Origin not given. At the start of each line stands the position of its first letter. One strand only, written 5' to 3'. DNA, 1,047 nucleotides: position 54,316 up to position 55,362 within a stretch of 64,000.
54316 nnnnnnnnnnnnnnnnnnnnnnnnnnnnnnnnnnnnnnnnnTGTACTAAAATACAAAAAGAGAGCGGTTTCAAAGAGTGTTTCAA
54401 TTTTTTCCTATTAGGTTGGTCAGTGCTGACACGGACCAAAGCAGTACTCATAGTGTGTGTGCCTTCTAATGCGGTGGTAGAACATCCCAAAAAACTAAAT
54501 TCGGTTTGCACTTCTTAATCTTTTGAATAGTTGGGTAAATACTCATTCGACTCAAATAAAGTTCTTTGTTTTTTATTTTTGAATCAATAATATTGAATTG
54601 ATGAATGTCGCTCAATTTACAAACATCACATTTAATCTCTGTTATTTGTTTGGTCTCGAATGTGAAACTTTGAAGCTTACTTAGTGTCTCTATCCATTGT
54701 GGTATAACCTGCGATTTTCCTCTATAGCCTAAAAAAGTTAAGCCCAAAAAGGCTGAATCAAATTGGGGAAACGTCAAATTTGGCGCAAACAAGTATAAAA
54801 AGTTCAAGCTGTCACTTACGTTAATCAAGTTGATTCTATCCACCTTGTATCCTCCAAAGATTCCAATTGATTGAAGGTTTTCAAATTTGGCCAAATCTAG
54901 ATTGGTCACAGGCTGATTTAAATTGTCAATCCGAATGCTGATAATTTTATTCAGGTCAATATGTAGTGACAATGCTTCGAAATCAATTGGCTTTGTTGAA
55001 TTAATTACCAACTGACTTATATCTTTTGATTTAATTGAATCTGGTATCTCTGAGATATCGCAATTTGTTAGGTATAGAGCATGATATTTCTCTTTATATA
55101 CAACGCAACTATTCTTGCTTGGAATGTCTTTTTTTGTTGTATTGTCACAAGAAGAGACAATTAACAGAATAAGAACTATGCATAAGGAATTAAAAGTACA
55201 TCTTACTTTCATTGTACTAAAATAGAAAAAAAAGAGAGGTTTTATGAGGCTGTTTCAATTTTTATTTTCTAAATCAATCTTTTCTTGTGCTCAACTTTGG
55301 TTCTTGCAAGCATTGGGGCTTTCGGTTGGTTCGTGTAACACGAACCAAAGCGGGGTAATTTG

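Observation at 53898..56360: AT-rich islet of orphan genes with a duplicated leader/hairpin module, between a WYL regulator region and dinB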

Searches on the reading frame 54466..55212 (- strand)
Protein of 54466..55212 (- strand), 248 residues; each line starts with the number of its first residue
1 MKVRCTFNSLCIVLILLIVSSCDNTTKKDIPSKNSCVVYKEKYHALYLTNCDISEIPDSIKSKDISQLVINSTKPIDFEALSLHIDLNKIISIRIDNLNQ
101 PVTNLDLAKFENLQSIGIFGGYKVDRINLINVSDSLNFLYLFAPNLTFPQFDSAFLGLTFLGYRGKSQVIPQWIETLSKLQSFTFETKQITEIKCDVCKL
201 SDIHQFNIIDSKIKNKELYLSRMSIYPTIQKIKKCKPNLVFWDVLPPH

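Call 7: search_protein_families(library=pfam, proteins=[window:54466-55212:-], max_evalue=0.1)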
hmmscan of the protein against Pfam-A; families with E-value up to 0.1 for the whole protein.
window:54466-55212:- (248 aa): 1 family
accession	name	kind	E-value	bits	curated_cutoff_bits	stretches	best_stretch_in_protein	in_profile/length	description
PF18363.6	PI_PP_I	-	0.017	15.7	28.5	0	171-242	2-67/94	Phosphoinositide phosphatase insertion domain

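Call 16: search_protein_families(library=padloc, proteins=[window:54466-55212:-], max_evalue=0.1)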
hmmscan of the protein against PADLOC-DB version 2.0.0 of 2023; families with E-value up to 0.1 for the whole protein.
window:54466-55212:- (248 aa): 0 families

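Call 17: search_protein_families(library=ncbifam, proteins=[window:54466-55212:-], max_evalue=0.1)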
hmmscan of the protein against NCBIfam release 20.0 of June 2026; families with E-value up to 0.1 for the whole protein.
window:54466-55212:- (248 aa): 1 family
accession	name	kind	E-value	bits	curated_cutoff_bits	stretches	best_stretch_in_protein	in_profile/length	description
NF011916.0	PRK15386.1-5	equivalog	0.01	14.5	977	1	30-102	105-180/454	EspK/GogB family type III secretion system effector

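Call 18: search_protein_families(library=phrogs, proteins=[window:54466-55212:-], max_evalue=0.1)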
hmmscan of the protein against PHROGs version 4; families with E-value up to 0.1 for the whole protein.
window:54466-55212:- (248 aa): 1 family
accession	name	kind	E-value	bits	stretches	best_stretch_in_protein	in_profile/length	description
phrog_456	-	lysis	0.059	14.1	1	3-70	7-67/102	Rz-like spanin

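Call 26: find_homologous_proteins(query=window:54466-55212:-, max_evalue=0.01)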
Query window:54466-55212:- (248 aa): 3 proteins with E <= 0.01 among 408 candidates.
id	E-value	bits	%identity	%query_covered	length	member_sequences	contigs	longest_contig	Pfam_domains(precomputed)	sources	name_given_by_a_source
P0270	8.5e-160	548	100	100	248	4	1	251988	-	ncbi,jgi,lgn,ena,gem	ncbi:MAG: hypothetical protein WC150_05600 [Bacteroidia bacterium]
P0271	6.6e-96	339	63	100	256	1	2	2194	-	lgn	-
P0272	7.8e-69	250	59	78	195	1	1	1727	-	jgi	jgi:hypothetical protein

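Call 29: find_encoding_contigs(protein=P0271, flank=5000, max_places=3)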
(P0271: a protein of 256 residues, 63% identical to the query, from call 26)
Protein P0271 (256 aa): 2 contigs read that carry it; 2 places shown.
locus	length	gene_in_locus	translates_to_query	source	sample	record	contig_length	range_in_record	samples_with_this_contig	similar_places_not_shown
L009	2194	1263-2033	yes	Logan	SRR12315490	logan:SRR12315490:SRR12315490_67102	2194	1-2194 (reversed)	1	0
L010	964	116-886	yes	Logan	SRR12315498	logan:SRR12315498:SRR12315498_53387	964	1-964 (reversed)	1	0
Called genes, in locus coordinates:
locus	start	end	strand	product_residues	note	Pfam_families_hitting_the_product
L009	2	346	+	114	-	?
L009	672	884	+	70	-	-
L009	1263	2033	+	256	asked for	-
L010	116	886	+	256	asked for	-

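Call 69: search_solved_structures(query=window:54466-55212:-, max_evalue=10)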
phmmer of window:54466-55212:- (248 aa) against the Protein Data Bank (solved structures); distinct sequences matched with E-value up to 10: 2.
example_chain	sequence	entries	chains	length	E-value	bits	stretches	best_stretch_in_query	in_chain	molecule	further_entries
4u08_A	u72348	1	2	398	0.058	16.3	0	45-215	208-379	LIC11098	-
4u09_A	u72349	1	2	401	0.43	13.5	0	45-211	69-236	LIC12759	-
